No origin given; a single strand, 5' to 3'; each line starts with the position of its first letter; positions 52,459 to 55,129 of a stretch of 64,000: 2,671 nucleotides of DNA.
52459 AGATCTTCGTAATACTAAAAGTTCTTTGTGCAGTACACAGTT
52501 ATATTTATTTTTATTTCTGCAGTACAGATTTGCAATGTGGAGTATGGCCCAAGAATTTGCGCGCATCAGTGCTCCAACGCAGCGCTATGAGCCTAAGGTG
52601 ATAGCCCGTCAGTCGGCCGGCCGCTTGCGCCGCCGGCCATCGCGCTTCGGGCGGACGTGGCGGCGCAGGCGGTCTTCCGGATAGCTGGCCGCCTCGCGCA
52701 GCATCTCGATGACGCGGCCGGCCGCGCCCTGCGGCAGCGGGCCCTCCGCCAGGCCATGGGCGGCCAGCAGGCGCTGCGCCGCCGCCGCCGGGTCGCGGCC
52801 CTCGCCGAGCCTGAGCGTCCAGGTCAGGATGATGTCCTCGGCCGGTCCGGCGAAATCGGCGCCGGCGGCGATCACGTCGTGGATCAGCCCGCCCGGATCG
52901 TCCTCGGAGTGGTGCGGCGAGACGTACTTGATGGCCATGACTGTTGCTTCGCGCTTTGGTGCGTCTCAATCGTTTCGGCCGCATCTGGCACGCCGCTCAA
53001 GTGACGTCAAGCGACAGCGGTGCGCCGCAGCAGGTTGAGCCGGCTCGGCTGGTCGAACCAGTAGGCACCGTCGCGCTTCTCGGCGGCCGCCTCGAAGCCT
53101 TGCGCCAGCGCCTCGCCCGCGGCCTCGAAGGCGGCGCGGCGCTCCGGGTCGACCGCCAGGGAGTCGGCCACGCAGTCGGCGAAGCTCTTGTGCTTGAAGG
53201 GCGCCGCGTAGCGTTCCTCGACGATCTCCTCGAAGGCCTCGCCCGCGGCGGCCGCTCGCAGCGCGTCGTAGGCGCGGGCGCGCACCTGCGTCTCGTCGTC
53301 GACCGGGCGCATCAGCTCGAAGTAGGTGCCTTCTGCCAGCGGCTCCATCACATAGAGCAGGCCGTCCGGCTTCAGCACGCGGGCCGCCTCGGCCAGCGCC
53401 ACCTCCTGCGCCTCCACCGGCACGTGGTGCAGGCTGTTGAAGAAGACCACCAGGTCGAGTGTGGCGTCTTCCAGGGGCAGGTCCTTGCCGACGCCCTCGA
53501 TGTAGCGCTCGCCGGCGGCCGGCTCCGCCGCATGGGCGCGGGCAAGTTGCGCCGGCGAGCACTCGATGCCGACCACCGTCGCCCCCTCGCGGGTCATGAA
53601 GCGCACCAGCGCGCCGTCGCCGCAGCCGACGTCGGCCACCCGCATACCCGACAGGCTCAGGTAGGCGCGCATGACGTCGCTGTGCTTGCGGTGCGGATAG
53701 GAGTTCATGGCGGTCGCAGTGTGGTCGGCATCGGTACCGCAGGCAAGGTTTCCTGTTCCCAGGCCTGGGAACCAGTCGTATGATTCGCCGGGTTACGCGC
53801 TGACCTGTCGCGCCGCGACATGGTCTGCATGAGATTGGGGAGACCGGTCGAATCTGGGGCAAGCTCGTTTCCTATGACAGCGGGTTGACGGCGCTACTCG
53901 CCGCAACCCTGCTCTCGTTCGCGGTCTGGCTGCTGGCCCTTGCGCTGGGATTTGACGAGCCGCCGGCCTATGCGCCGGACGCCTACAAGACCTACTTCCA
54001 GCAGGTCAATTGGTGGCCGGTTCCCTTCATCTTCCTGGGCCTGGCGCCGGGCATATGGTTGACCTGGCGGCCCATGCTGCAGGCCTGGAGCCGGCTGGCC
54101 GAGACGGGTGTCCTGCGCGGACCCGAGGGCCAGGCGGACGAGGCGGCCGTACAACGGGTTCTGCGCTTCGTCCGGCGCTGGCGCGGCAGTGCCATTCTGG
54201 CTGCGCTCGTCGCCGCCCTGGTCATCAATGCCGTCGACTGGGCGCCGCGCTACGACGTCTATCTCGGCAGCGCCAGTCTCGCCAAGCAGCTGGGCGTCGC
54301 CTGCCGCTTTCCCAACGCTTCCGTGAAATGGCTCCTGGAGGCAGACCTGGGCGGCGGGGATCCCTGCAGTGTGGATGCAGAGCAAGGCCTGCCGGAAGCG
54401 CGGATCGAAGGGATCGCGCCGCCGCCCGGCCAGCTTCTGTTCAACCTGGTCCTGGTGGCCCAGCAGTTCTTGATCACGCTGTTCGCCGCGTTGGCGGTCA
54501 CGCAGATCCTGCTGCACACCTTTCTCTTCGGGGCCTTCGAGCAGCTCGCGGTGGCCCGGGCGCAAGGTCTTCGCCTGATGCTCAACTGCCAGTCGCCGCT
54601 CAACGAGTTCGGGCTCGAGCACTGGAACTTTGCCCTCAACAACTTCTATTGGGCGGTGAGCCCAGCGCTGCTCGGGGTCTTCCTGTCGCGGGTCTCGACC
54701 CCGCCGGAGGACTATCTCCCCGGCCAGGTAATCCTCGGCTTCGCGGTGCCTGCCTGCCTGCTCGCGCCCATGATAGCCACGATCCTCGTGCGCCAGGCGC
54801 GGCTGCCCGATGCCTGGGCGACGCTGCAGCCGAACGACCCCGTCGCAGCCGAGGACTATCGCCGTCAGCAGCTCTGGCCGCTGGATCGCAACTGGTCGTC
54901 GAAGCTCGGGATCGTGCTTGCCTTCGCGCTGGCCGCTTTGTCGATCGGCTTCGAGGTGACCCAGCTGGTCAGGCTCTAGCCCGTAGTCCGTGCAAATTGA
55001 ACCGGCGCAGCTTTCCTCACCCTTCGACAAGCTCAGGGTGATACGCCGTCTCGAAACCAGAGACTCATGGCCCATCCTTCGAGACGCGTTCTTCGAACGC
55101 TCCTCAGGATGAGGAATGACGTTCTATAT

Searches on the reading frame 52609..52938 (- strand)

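Call 15: search_protein_families(library=pfam, proteins=[window:52609-52938:-], max_evalue=0.01)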
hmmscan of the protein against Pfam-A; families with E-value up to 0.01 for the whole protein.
window:52609-52938:- (109 aa): 0 families

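Call 29: search_protein_families(library=pfam, proteins=[window:52609-52938:-], max_evalue=10)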
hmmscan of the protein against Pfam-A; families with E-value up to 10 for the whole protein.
window:52609-52938:- (109 aa): 0 families

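Call 38: search_protein_families(library=ncbifam, proteins=[window:52609-52938:-], max_evalue=0.1)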
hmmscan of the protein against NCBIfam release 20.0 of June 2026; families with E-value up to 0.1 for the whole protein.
window:52609-52938:- (109 aa): 1 family
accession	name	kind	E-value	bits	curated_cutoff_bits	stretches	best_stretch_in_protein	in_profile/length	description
NF009005.0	PRK12350.1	subfamily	0.0036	16.6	332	1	51-84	188-221/366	citrate synthase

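Call 62: search_protein_families(library=phrogs, proteins=[window:52609-52938:-], max_evalue=0.01)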
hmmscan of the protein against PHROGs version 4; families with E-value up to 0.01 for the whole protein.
window:52609-52938:- (109 aa): 0 families

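Call 89: search_protein_families(library=padloc, proteins=[window:52609-52938:-], max_evalue=0.01)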
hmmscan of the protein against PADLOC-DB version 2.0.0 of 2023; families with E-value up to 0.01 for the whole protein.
window:52609-52938:- (109 aa): 0 families

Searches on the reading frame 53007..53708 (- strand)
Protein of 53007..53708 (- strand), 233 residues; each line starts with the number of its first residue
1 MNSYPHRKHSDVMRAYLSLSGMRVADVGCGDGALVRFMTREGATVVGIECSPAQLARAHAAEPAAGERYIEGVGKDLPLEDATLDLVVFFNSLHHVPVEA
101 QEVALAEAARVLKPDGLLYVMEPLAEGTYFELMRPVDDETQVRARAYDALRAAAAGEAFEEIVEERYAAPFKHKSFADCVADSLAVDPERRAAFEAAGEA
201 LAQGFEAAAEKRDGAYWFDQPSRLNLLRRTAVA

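Call 29: search_protein_families(library=pfam, proteins=[window:53007-53708:-], max_evalue=10)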
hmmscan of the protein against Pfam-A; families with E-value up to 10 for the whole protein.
window:53007-53708:- (233 aa): 18 families
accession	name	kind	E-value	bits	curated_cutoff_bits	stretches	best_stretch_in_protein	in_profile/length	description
PF08241.18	Methyltransf_11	-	4.5e-23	82.1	21.2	1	26-120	2-95/95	Methyltransferase domain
PF13649.12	Methyltransf_25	-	1.6e-20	74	27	1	24-116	1-97/97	Methyltransferase domain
PF13489.12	Methyltransf_23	-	1.7e-15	57.6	27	1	18-127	20-123/164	Methyltransferase domain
PF08242.18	Methyltransf_12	-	6.9e-14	52.8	30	1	26-118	2-98/98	Methyltransferase domain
PF13847.12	Methyltransf_31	-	4.7e-12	46.2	27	1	20-129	3-118/145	Methyltransferase domain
PF02353.26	CMAS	-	4.1e-07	30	27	1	20-120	62-164/273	Mycolic acid cyclopropane synthetase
PF01209.24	Ubie_methyltran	-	6.6e-07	29.3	20.1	1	11-122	38-153/233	ubiE/COQ5 methyltransferase family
PF05148.21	Methyltransf_8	-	8.4e-06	26.2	27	1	23-122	75-158/219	Hypothetical methyltransferase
PF07021.18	MetW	-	0.00025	21.2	21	1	20-61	13-55/193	Methionine biosynthesis protein MetW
PF08003.17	Methyltransf_9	-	0.00043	19.8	23.8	1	10-69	105-165/315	Protein of unknown function (DUF1698)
PF05175.20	MTS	-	0.0011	19.1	23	1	20-121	31-139/170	Methyltransferase small domain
PF20922.3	Anamorsin_N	-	0.003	17.7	27.1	1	92-126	59-93/163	Anamorsin, N-terminal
PF06080.18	DUF938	-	0.0068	16.6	27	1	77-126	96-143/202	Protein of unknown function (DUF938)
PF01135.25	PCMT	-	0.038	14.2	20.3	1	13-57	65-113/210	Protein-L-isoaspartate(D-aspartate) O-methyltransferase (PCMT)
PF13679.12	Methyltransf_32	-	0.064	13.7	27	1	21-62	26-73/143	Methyltransferase domain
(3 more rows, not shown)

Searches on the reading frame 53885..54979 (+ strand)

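Call 29: search_protein_families(library=pfam, proteins=[window:53885-54979:+], max_evalue=10)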
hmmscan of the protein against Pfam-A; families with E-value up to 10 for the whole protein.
window:53885-54979:+ (364 aa): 1 family
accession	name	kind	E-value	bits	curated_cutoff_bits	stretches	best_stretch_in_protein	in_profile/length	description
PF09527.15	ATPase_gene1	-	0.046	14.2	26.6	1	37-62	28-53/54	Putative F0F1-ATPase subunit Ca2+/Mg2+ transporter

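Call 89: search_protein_families(library=padloc, proteins=[window:53885-54979:+], max_evalue=0.01)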
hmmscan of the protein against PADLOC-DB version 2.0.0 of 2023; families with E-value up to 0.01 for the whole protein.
window:53885-54979:+ (364 aa): 0 families
